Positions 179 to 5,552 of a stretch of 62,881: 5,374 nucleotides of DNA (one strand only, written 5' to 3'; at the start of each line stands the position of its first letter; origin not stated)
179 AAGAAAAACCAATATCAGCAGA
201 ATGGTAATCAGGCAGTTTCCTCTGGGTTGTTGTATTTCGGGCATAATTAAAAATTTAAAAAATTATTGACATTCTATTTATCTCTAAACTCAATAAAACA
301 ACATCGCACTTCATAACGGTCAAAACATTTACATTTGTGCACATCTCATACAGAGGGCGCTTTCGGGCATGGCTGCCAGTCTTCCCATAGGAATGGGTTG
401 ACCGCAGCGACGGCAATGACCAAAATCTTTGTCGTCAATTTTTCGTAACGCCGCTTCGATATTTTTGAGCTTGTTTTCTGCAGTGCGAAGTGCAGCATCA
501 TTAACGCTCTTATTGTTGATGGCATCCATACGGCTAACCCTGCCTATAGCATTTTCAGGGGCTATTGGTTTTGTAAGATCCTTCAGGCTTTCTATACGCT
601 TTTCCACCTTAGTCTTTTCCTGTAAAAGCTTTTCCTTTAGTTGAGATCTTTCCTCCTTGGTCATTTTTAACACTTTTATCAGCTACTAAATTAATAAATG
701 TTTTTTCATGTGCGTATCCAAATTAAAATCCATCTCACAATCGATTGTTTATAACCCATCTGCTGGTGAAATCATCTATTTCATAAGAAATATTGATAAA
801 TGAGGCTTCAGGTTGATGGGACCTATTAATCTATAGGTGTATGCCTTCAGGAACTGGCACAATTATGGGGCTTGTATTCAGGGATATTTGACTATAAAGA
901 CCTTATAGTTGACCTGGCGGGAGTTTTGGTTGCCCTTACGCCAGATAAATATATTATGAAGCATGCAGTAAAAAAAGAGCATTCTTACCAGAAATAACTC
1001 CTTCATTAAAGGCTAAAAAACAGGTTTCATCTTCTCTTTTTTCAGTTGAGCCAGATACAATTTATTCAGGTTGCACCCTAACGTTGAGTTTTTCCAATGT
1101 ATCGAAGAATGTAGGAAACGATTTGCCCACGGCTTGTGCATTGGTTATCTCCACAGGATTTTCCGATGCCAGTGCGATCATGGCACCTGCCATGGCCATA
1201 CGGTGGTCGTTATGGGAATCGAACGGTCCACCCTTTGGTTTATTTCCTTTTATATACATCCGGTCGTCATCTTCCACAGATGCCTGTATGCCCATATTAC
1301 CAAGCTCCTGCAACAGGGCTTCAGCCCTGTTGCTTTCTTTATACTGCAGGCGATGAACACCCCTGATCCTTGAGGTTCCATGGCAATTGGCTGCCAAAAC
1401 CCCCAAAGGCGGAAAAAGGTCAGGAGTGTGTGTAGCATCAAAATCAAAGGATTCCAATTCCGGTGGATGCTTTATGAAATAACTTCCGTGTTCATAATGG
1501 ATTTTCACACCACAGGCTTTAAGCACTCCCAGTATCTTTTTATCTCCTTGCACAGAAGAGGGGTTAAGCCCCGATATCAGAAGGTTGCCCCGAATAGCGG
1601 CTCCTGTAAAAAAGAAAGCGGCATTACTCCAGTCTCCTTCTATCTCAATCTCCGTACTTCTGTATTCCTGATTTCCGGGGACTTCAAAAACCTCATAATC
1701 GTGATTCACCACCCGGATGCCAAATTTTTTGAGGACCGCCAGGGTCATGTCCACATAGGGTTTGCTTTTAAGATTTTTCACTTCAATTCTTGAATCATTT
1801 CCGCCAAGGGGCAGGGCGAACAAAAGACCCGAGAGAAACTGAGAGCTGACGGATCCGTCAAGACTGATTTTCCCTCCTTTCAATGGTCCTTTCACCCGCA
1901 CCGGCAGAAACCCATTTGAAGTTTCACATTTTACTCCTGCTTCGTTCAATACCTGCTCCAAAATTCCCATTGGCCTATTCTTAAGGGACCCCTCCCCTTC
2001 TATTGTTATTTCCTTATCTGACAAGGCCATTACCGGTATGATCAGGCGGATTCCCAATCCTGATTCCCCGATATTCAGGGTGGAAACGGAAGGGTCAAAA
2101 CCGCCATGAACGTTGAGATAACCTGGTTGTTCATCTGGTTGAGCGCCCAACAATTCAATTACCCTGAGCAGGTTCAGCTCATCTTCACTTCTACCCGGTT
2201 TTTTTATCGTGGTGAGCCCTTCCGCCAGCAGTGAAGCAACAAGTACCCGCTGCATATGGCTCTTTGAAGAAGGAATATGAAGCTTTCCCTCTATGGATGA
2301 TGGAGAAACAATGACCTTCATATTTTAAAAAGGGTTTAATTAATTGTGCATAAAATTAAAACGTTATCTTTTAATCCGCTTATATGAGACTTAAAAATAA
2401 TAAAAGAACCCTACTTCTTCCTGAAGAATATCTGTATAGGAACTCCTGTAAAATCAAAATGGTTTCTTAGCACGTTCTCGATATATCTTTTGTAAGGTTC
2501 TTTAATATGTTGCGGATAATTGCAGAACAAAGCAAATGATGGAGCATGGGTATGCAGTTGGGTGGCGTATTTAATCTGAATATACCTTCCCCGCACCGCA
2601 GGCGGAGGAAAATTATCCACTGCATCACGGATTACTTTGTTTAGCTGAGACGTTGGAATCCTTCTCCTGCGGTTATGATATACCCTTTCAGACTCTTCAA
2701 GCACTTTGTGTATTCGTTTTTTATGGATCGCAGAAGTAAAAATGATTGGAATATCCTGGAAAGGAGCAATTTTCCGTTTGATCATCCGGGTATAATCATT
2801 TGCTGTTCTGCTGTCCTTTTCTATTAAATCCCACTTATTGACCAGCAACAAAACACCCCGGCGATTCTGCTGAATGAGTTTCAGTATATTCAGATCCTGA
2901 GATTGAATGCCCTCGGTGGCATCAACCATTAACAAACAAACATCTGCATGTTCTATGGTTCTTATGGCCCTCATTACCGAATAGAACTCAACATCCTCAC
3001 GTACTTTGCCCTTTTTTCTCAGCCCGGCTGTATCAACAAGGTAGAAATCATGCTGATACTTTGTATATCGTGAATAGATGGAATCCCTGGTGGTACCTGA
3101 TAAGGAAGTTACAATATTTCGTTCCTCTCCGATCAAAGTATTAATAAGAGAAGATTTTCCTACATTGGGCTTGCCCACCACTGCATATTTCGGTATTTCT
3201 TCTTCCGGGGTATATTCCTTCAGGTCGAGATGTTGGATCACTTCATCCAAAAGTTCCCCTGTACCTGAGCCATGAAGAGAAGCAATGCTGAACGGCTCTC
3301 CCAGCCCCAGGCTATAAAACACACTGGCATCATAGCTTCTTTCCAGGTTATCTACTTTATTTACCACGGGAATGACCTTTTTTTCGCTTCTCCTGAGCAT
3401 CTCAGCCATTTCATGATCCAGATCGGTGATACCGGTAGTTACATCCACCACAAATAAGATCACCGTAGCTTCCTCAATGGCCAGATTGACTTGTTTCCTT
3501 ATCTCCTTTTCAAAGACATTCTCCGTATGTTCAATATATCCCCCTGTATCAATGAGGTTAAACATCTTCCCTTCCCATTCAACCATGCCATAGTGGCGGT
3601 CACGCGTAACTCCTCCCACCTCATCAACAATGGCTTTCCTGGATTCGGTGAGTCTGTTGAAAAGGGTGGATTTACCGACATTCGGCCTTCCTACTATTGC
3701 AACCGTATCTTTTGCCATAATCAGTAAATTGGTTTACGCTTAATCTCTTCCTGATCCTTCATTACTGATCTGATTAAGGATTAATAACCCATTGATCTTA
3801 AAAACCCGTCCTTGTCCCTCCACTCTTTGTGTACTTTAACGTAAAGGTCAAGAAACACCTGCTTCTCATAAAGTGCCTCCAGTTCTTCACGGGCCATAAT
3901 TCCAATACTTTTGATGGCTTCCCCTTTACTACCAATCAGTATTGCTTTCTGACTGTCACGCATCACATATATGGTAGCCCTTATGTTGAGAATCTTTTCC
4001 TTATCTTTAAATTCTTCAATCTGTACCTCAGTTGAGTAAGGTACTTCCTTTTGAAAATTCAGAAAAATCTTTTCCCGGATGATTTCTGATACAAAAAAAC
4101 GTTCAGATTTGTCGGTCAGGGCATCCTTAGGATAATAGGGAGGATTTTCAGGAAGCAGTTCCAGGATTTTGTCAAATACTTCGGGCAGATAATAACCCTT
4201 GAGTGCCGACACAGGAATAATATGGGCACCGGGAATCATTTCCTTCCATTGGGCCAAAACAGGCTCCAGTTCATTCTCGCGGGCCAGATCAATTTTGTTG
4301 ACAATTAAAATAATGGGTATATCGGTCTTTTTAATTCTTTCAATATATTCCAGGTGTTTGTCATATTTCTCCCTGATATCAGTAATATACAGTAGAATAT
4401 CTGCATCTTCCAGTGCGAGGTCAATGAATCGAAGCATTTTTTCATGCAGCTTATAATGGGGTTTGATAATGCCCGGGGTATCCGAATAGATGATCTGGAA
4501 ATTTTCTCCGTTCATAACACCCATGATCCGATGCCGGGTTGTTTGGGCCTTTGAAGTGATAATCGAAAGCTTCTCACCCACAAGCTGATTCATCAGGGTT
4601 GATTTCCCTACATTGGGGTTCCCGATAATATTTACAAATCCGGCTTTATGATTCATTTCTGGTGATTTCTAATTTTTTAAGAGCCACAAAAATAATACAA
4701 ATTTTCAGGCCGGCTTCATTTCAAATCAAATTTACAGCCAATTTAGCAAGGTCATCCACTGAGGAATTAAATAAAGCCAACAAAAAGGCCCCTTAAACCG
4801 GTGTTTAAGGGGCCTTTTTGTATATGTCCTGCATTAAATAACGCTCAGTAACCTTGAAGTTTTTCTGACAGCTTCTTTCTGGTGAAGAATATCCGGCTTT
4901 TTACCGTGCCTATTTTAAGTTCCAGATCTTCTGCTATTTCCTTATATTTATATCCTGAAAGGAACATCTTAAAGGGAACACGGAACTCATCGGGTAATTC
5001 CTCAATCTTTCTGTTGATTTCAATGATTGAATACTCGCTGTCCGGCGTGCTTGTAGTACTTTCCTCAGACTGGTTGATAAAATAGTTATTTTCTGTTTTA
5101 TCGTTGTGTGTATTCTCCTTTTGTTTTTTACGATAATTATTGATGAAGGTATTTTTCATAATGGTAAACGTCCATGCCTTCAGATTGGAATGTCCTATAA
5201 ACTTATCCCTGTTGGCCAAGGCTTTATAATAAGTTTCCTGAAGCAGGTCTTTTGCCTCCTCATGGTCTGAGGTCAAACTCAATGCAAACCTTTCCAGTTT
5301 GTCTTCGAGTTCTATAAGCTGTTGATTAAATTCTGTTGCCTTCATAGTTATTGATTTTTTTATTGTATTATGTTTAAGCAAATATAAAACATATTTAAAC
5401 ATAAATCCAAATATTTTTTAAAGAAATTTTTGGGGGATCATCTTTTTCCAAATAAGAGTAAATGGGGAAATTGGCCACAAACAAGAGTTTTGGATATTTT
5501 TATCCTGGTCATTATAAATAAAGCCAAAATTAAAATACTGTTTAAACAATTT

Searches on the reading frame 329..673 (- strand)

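Call 45: search_protein_families(library=pfam, proteins=[window:329-673:-], max_evalue=0.001)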
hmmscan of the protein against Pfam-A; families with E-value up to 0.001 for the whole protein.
window:329-673:- (114 aa): 1 family
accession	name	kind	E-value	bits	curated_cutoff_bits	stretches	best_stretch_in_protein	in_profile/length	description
PF01258.23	zf-dskA_traR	-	2.3e-10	40.7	24.9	1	83-113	2-32/36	Prokaryotic dksA/traR C4-type zinc finger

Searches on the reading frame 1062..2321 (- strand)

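Call 58: search_protein_families(library=pfam, proteins=[window:1062-2321:-], max_evalue=0.001)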
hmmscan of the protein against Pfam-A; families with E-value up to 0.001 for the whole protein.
window:1062-2321:- (419 aa): 1 family
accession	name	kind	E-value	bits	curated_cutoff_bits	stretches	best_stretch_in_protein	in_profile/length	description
PF00275.25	EPSP_synthase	-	5.3e-91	305.8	22.8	1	7-409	4-417/417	EPSP synthase (3-phosphoshikimate 1-carboxyvinyltransferase)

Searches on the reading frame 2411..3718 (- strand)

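Call 58: search_protein_families(library=pfam, proteins=[window:2411-3718:-], max_evalue=0.001)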
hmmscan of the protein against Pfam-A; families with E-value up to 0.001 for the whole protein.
window:2411-3718:- (435 aa): 22 families
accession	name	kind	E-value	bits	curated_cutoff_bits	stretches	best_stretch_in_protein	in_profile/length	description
PF01926.29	MMR_HSR1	-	3.7e-60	201.4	21.9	2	5-121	1-113/113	50S ribosome-binding GTPase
PF14714.11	KH_dom-like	-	7.4e-31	106.7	27.3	1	353-433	1-81/81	KH-domain-like of EngA bacterial GTPase enzymes, C-terminal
PF02421.24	FeoB_N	-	1.9e-29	102.7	27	2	5-128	2-121/156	Ferrous iron transport protein B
PF00009.33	GTP_EFTU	-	4.6e-26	92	26.5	2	209-343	55-182/188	Elongation factor Tu GTP binding domain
PF04548.22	AIG1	-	2.3e-15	56.9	27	2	5-110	2-109/212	AIG1 family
PF00350.29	Dynamin_N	-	3.2e-14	53.7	27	0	179-205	2-28/168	Dynamin family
PF03193.22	RsgA_GTPase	-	1.7e-10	41.5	30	1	177-235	108-170/174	RsgA GTPase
PF08477.19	Roc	-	5.1e-08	33.6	27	0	6-123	2-119/119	Ras of Complex, Roc, domain of DAPkinase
PF09439.16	SRPRB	-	1.9e-07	31.1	25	1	3-108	3-96/178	Signal recognition particle receptor beta subunit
PF00071.28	Ras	-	4.8e-07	29.9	21.6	0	177-342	1-155/162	Ras family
PF10662.15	PduV-EutP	-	1.6e-06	28.4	21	0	6-158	4-139/143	Ethanolamine utilisation - propanediol utilisation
PF00005.33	ABC_tran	-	5e-06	27.6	25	0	4-42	12-50/137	ABC transporter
PF04670.18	Gtr1_RagA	-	9.3e-06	25.7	22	0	43-134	39-133/232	Gtr1/RagA G protein conserved region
PF05621.17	TniB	-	1.9e-05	24.7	22.4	0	159-266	18-126/189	Bacterial TniB protein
PF00025.27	Arf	-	3.5e-05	23.8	22.3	0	6-139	17-142/174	ADP-ribosylation factor family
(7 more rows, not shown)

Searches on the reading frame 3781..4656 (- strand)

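Call 58: search_protein_families(library=pfam, proteins=[window:3781-4656:-], max_evalue=0.001)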
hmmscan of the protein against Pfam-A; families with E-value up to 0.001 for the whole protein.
window:3781-4656:- (291 aa): 12 families
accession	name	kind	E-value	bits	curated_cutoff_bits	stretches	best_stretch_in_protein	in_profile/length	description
PF01926.29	MMR_HSR1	-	3.7e-25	88.7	21.9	1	8-121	2-113/113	50S ribosome-binding GTPase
PF07650.23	KH_2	-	1.3e-17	63.9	22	1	204-280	1-78/78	KH domain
PF02421.24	FeoB_N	-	8.6e-15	55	27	1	8-164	3-156/156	Ferrous iron transport protein B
PF00009.33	GTP_EFTU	-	1.8e-10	41.1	26.5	1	19-169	41-187/188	Elongation factor Tu GTP binding domain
PF00071.28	Ras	-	2.6e-07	30.8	21.6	1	10-166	4-158/162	Ras family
PF03193.22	RsgA_GTPase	-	3.9e-07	30.5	30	0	8-65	109-170/174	RsgA GTPase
PF00350.29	Dynamin_N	-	5.3e-07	30.3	27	0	9-41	2-33/168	Dynamin family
PF10662.15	PduV-EutP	-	1.2e-05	25.6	21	1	10-163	6-140/143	Ethanolamine utilisation - propanediol utilisation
PF08477.19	Roc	-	1.9e-05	25.3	27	1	9-123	3-119/119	Ras of Complex, Roc, domain of DAPkinase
PF04548.22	AIG1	-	0.0002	21.2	27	1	10-108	5-107/212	AIG1 family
PF16897.10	MMR_HSR1_Xtn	-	0.00022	21.6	35.2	1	103-167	47-103/106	C-terminal region of MMR_HSR1 domain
PF02492.25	cobW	-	0.00091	19.3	20.7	0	83-147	113-179/180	CobW/HypB/UreG, nucleotide-binding domain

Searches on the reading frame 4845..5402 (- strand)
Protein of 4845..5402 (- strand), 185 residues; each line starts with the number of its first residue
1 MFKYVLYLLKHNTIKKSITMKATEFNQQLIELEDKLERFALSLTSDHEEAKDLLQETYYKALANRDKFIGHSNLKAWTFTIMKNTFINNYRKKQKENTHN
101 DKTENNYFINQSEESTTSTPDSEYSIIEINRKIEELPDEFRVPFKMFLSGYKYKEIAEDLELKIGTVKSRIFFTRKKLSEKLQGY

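Call 45: search_protein_families(library=pfam, proteins=[window:4845-5402:-], max_evalue=0.001)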
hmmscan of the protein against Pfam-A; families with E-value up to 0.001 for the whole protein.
window:4845-5402:- (185 aa): 4 families
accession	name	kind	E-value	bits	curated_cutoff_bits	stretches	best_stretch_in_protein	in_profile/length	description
PF04542.20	Sigma70_r2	-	3.2e-13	49.7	24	1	33-95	6-70/71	Sigma-70 region 2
PF08281.18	Sigma70_r4_2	-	1.1e-11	44.6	25.7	1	128-178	3-54/54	Sigma-70, region 4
PF07638.17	Sigma70_ECF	-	1.3e-06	28.9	21.1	1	45-183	44-184/185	ECF sigma factor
PF22029.2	PhyR_sigma2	-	7.1e-05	23.2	27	1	36-82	8-54/55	Sigma2 domain of PhyR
